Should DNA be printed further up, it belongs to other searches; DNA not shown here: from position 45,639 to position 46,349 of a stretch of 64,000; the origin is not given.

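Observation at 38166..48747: Giant adhesin locus with embedded orphan regulators: Cys-rich tetraspan membrane protein, 2199 aa FG-GAP/19xIg protein, sigma-region-4-only zinc-finger protein, and a second module-bearing secreted protein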

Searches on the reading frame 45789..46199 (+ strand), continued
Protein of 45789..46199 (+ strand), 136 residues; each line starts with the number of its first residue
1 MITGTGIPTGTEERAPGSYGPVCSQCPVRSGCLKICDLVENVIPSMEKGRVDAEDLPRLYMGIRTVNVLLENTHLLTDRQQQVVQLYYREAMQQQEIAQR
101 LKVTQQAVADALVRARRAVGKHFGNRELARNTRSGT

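Call 53: predict_structure(alignment_id=A4)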
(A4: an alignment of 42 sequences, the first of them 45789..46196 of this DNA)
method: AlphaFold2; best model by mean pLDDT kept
length: 136 residues; sequences in the alignment: 42
mean_pLDDT: 67.0   pTM: 0.51
mean pLDDT of the five models: 67.0, 66.6, 66.2, 66.1, 62.2
residues with pLDDT >= 90: 34; 70-90: 32; 50-70: 22; < 50: 48
segments of 3 or more residues with pLDDT < 50: 1-34, 36-38, 127-136
pLDDT, mean of each block of 10 residues (from residue 1): 36 39 43 49 56 68 81 89 92 93 94 89 58 42
secondary structure, 60 per line:
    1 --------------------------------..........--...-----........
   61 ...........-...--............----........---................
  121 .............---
elements in order: H33-42 H53-71 H78-89 H94-101 H105-133
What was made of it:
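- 45789..46199 (+): 136-aa Cys4-HTH protein. The C-x2-C-x5-C-x3-C motif is at nt 45855-45896. A conserved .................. segment follows. The sigma-70 region-4 / YlxM-like HTH is at nt 46014-46142. Call 53 (AF2: HTH pLDDT about 90, Cys region below 50).
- The AF2 model of the Cys region is unreliable (call 53).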

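Call 58: fold_search(model_id=the predicted structure, library=pdb)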
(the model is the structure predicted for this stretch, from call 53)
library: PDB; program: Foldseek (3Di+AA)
matches with E <= 10: 307; with E <= 0.001: 0
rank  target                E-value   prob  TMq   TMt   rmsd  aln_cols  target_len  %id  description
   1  1s7o_C                2.1e-02  1.00  0.41  0.51   1.4        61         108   33  Crystal structure of putative DNA binding protein SP_1288 from Streptococcus pygenes (released 2004-06-29)
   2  1s7o_A                2.5e-02  1.00  0.42  0.54   1.4        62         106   29  Crystal structure of putative DNA binding protein SP_1288 from Streptococcus pygenes (released 2004-06-29)
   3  9a7s_A                3.2e-02  0.99  0.40  0.22  16.4       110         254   19  Integrative model of RPSD-RPOB by crosslinking MS and deep learning (released 2024-09-18)
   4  1s7o_B                3.8e-02  1.00  0.43  0.55   1.3        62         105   29  Crystal structure of putative DNA binding protein SP_1288 from Streptococcus pygenes (released 2004-06-29)
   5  6dv9_F                3.8e-02  0.99  0.35  0.28  13.2       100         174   21  Crystal structure of Mycobacterium tuberculosis transcription initiation complex(ECF sigma factor L) containing 5nt RN (released 2019-02-20)
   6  8x6g_H                5.0e-02  1.00  0.37  0.21   5.0        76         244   21  Cryo-EM structure of Staphylococcus aureus sigB-dependent RNAP-promoter open complex (released 2024-06-05)
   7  3hug_K                6.3e-02  1.00  0.33  0.58   4.1        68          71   22  Crystal structure of Mycobacterium tuberculosis anti-sigma factor RslA in complex with -35 promoter binding domain of  (released 2010-03-02)
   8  3hug_G                6.6e-02  1.00  0.33  0.56   5.0        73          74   22  Crystal structure of Mycobacterium tuberculosis anti-sigma factor RslA in complex with -35 promoter binding domain of  (released 2010-03-02)
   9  3hug_E                7.0e-02  1.00  0.33  0.56   4.5        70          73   21  Crystal structure of Mycobacterium tuberculosis anti-sigma factor RslA in complex with -35 promoter binding domain of  (released 2010-03-02)
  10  4nqw_A                7.0e-02  1.00  0.35  0.32   7.5        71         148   27  Structure of Mycobacterium tuberculosis extracytoplasmic function sigma factor SigK in complex with the cytosolic doma (released 2014-01-22)
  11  3hug_C                7.4e-02  1.00  0.33  0.54   4.9        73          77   22  Crystal structure of Mycobacterium tuberculosis anti-sigma factor RslA in complex with -35 promoter binding domain of  (released 2010-03-02)
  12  9a50_A                9.3e-02  1.00  0.38  0.20   4.6        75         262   21  Integrative model of RPSB-RPOC by crosslinking MS and deep learning (released 2024-09-18)
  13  3hug_A                9.9e-02  0.99  0.33  0.52   5.4        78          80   20  Crystal structure of Mycobacterium tuberculosis anti-sigma factor RslA in complex with -35 promoter binding domain of  (released 2010-03-02)
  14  7lq4_A                1.1e-01  0.99  0.35  0.25   7.1        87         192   15  Rr (RsiG)2-(c-di-GMP)2-WhiG complex (released 2021-07-14)
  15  1xsv_A                1.3e-01  1.00  0.41  0.52   2.1        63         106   33  X-ray crystal structure of conserved hypothetical UPF0122 protein SAV1236 from Staphylococcus aureus subsp. aureus Mu5 (released 2004-10-26)
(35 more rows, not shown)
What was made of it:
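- The HTH is confidently modelled and superposes on sigma region 4 and UPF0122 (calls 53, 58).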

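Call 76: search_protein_families(library=pfam, proteins=[L046:6627-7763:-, L046:7923-8786:-, L046:8887-9933:-, L044:6401-7609:-, L044:7881-8762:-, L044:8740-9873:-, L056:8511-9656:-, L038:7632-9668:+], max_evalue=0.01)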
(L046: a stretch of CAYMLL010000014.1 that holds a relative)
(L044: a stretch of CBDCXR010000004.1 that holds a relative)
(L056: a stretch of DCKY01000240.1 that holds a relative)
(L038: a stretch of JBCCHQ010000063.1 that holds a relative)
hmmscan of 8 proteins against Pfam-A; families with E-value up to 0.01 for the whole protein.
L046:6627-7763:- (378 aa): 1 family
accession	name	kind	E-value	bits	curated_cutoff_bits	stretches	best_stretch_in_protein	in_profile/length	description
PF00404.24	Dockerin_1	-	4.5e-05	24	22.9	1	299-344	2-49/57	Dockerin type I domain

L046:7923-8786:- (287 aa): 1 family
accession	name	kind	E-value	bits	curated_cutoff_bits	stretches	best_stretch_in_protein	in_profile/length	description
PF00404.24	Dockerin_1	-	0.0046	17.6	22.9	1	200-253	2-56/57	Dockerin type I domain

L046:8887-9933:- (348 aa): 1 family
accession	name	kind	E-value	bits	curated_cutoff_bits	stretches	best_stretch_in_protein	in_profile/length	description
PF00127.26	Copper-bind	-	2e-07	31.8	21.2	1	233-262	70-99/99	Copper binding proteins, plastocyanin/azurin family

L044:6401-7609:- (402 aa): 1 family
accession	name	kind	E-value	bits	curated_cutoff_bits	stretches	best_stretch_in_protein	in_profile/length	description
PF00404.24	Dockerin_1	-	5.9e-05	23.6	22.9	1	315-359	2-48/57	Dockerin type I domain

L044:7881-8762:- (293 aa): 0 families

L044:8740-9873:- (377 aa): 2 families
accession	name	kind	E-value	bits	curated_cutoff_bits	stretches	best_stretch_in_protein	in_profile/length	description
PF00127.26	Copper-bind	-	5.6e-08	33.5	21.2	1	208-291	13-99/99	Copper binding proteins, plastocyanin/azurin family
PF13473.12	Cupredoxin_1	-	0.0014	19.1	27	0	195-290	18-104/104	Cupredoxin-like domain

L056:8511-9656:- (381 aa): 1 family
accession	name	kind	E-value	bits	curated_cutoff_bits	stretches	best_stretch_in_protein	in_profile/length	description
PF00404.24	Dockerin_1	-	0.0054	17.3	22.9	0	300-349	2-53/57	Dockerin type I domain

L038:7632-9668:+ (678 aa): 2 families
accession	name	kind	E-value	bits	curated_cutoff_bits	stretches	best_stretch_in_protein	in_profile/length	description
PF18911.6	PKD_4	-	2.2e-13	50.5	27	1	346-420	4-79/85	PKD domain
PF00801.26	PKD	-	5.7e-12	45.9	23.5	1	352-420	4-76/80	PKD domain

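Call 77: search_protein_representatives(alignment_id=A4)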
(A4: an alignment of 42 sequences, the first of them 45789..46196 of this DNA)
Query: 42 sequences, 146 profile positions. Proteins with E-value up to 0.001 (for the whole library): 4760; up to 1e-10: 120; up to 1e-30: 21. The best 150 are listed.
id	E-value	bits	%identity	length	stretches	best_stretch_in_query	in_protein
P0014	1.2e-62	225.8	-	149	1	7-141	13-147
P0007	4.2e-61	220.7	-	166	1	7-137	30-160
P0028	2.8e-53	195.3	-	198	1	11-128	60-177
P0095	4.1e-52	191.6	-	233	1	8-128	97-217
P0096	9.9e-50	183.8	-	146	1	17-128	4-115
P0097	2.9e-49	182.3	-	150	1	15-130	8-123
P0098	9.4e-49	180.7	-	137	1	18-142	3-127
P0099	1.1e-47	177.2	-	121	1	21-137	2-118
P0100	2.4e-47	176.1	-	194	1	15-131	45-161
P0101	1.0e-46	174.1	-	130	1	19-133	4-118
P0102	2.3e-45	169.7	-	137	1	15-124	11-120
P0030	3.3e-39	149.7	-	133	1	25-136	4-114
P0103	8.3e-39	148.4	-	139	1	21-133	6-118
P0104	2.8e-37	143.5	-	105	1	25-124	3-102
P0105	9.9e-37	141.7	-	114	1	25-103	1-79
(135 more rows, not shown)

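Call 98: find_related_loci(query=A9, collection=metagenome_contigs, flank=6000)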
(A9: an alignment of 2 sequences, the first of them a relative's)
Query A9 (115 aa) in metagenome_contigs; peptide patterns used: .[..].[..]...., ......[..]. (x = any residue, [..] = any of these).
227 stretches matched a pattern; 3 encode a relative of the query (tblastn E <= 1e-3); 3 distinct loci.
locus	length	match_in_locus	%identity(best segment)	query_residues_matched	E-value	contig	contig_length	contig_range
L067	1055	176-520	98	1-115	4e-80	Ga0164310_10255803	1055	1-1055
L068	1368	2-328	99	7-115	1e-74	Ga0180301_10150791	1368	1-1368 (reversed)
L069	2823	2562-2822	99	1-87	7e-56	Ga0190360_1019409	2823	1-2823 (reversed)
